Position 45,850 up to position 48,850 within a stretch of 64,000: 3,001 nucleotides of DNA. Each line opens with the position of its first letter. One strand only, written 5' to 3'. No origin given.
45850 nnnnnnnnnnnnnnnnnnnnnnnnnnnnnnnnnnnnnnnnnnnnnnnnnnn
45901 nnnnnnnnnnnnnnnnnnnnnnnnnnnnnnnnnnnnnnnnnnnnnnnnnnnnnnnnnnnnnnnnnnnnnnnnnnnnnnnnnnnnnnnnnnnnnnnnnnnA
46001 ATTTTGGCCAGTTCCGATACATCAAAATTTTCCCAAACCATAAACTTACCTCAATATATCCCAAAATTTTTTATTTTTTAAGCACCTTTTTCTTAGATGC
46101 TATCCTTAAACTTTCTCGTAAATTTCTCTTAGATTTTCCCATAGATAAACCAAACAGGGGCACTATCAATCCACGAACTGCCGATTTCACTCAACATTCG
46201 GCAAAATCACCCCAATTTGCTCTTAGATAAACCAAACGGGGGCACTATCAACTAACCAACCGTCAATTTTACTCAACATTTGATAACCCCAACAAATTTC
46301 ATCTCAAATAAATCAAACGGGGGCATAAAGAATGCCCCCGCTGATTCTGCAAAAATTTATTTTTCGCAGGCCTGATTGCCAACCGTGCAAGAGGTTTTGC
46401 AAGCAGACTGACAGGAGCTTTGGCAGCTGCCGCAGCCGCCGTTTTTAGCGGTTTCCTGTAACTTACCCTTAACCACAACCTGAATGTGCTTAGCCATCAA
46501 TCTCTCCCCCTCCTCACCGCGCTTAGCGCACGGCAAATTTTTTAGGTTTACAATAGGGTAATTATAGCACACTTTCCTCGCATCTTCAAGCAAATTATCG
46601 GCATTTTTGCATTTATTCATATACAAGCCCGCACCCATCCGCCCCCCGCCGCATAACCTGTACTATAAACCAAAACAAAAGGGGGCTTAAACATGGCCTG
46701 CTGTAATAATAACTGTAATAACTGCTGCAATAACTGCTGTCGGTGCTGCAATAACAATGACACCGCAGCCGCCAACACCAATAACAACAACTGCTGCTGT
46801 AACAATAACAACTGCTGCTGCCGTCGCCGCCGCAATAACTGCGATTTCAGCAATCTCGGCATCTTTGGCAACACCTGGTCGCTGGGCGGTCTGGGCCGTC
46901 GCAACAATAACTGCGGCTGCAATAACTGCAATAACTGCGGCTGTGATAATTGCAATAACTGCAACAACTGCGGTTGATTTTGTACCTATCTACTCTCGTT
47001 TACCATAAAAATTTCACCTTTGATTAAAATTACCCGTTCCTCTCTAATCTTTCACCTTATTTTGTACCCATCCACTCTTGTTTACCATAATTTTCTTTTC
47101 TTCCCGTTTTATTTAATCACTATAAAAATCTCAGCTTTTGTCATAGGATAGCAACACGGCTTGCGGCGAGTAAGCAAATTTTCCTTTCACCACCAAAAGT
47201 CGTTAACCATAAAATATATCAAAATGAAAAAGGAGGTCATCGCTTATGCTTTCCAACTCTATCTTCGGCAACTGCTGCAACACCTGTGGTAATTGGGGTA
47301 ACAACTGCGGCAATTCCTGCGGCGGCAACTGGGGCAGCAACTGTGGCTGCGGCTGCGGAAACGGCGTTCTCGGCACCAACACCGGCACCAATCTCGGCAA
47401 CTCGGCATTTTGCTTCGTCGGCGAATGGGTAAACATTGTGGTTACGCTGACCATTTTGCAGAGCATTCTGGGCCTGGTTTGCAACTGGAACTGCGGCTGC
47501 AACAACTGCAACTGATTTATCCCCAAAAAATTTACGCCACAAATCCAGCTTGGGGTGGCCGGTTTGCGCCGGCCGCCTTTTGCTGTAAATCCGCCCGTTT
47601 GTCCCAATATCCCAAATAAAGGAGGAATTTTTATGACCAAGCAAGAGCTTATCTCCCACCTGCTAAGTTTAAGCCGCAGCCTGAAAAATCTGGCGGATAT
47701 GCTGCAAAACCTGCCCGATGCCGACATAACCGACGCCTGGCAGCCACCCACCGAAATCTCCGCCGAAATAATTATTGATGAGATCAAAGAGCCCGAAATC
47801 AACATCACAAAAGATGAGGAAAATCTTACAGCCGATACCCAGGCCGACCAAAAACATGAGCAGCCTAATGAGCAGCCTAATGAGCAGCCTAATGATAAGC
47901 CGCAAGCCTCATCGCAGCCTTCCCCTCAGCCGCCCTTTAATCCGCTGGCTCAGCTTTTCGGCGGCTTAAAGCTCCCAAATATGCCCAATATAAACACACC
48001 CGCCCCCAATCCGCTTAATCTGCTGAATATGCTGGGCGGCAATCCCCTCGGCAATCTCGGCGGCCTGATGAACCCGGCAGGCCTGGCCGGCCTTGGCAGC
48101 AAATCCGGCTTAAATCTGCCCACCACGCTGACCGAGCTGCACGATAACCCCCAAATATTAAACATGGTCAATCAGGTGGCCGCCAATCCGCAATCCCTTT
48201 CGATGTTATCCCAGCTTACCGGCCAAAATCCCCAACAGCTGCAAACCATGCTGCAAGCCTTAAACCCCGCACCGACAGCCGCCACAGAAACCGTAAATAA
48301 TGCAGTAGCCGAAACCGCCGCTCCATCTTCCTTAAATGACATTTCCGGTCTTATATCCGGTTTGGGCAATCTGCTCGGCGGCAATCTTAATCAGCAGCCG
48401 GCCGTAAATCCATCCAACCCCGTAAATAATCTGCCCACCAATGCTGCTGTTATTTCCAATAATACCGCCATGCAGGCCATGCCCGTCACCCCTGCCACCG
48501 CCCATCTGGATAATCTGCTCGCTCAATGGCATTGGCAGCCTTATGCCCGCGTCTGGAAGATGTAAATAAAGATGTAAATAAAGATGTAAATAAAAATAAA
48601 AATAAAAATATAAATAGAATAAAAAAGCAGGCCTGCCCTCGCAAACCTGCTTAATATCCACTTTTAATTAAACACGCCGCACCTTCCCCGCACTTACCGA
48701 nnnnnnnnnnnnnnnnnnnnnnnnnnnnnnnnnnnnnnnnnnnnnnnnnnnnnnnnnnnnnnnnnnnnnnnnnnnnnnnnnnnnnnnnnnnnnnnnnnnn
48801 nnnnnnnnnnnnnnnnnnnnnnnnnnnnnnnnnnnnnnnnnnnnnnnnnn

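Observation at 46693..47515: Pair of extremely Cys/Asn-rich small ORFs of no recognisable family, divergent from the SCIFF radical-SAM operon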

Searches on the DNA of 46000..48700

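Call 63: search_rna_families(source=window, start=46000, end=48700, threshold=evalue, max_evalue=1)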
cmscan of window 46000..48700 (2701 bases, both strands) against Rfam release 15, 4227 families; matches with E-value up to 1: 1.
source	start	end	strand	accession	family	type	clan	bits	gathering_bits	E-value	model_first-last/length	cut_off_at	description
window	46689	46949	-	RF01390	isrG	Gene; sRNA;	-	16.3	100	0.16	1-279/279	no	isrG Hfq binding RNA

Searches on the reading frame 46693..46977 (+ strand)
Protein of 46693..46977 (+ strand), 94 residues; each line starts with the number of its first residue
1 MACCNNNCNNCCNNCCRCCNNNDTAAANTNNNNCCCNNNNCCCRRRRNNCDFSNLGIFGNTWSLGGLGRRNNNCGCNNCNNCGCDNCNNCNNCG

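Call 4: search_protein_families(library=pfam, proteins=[window:46693-46977:+], max_evalue=1)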
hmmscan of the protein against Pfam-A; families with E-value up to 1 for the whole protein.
window:46693-46977:+ (94 aa): 0 families

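Call 5: search_protein_families(library=ncbifam, proteins=[window:46693-46977:+], max_evalue=1)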
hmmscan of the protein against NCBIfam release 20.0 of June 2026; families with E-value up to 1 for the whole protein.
window:46693-46977:+ (94 aa): 0 families

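Call 7: find_homologous_proteins(query=window:46693-46974:+, max_evalue=0.01)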
Query window:46693-46974:+: 1069 candidates shared short words with the query, none scored E <= 0.01.

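Call 14: find_encoding_contigs(protein=window:46693-46974:+, flank=3000, max_places=3)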
Protein window:46693-46974:+ (94 aa): 8 contigs read that carry it; 1 place shown.
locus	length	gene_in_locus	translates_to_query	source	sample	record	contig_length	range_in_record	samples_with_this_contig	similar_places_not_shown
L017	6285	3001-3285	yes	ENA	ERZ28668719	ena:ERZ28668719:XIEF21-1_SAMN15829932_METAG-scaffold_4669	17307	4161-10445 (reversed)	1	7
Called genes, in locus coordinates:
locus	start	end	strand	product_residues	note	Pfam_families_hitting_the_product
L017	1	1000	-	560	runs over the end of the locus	PF02776:TPP_enzyme_N, PF00205:TPP_enzyme_M, PF02775:TPP_enzyme_C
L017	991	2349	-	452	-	PF04055:Radical_SAM, PF13353:Fer4_12, PF13186:SPASM (weak)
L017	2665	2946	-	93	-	PF13165:SCIFF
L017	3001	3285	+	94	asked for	-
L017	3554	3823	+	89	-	-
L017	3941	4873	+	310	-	-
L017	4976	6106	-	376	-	PF02463:SMC_N, PF13175:AAA_15, PF13476:AAA_23, PF13304:AAA_21 (faint)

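Call 76: list_cluster_members(proteins=[window:46693-46974:+, window:47246-47512:+, window:47633-48562:+])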
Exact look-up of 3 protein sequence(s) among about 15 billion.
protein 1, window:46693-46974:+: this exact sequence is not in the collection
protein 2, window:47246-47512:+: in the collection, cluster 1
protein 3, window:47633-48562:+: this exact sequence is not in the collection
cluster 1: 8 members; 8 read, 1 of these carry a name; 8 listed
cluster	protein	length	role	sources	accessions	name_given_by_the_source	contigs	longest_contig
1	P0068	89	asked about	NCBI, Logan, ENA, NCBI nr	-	-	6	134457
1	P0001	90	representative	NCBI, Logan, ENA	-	-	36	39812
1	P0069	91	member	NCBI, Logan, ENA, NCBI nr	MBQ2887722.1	MAG: hypothetical protein IJE29_02220 [Firmicutes bacterium] | hypothetical protein [Bacillota bacterium]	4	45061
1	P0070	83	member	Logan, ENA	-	-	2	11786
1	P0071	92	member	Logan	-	-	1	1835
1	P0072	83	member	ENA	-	-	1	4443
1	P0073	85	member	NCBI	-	-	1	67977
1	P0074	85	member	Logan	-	-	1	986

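Call 79: search_protein_families(library=phrogs, proteins=[window:46693-46974:+], max_evalue=0.1)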
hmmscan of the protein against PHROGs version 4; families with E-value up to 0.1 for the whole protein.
window:46693-46974:+ (94 aa): 0 families

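Call 80: search_protein_families(library=padloc, proteins=[window:46693-46974:+], max_evalue=0.1)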
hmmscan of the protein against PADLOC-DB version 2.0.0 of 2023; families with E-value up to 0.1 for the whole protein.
window:46693-46974:+ (94 aa): 0 families
